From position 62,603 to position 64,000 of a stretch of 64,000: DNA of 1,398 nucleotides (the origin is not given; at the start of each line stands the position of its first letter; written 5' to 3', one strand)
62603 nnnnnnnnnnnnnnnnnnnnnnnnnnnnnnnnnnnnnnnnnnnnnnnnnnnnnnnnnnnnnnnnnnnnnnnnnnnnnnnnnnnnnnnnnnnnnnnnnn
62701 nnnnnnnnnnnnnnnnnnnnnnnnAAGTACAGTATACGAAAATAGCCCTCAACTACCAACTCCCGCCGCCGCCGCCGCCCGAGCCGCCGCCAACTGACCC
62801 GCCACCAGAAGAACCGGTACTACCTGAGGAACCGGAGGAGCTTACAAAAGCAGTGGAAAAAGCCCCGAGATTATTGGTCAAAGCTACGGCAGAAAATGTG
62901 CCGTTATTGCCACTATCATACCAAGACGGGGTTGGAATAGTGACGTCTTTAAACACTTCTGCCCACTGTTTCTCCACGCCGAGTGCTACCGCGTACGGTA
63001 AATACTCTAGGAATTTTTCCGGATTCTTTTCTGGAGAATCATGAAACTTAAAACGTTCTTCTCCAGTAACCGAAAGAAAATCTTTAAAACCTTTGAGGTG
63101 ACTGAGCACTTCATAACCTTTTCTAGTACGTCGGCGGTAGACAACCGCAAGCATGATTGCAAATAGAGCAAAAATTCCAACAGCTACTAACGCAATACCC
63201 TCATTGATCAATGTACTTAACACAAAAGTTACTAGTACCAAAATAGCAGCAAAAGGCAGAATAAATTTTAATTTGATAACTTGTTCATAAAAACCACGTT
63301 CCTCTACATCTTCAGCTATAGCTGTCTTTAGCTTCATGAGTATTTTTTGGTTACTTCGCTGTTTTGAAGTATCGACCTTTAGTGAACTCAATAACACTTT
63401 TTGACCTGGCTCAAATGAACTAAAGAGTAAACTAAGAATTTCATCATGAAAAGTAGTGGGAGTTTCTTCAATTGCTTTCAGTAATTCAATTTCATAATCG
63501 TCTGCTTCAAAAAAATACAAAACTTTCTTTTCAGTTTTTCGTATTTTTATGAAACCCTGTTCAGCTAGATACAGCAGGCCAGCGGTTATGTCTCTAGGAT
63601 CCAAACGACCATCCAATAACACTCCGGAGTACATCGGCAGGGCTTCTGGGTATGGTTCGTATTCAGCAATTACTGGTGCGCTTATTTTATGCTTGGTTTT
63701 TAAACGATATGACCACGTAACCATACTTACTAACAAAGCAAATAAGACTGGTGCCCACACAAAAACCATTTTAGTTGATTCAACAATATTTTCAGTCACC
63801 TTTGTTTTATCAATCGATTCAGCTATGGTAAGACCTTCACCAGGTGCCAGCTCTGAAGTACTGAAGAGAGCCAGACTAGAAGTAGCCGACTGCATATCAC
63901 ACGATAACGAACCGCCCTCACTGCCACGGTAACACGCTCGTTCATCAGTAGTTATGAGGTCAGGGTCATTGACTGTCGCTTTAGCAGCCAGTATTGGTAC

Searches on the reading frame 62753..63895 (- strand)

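Call 12: search_protein_families(library=pfam, proteins=[window:62753-63895:-], max_evalue=0.001)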
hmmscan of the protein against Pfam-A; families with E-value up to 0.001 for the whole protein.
window:62753-63895:- (380 aa): 1 family
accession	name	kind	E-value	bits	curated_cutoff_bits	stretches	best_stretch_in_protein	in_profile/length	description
PF20990.2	DUF2207_C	-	2.1e-32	113.2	33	1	77-315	2-247/247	Predicted membrane protein (DUF2207) C-terminal domain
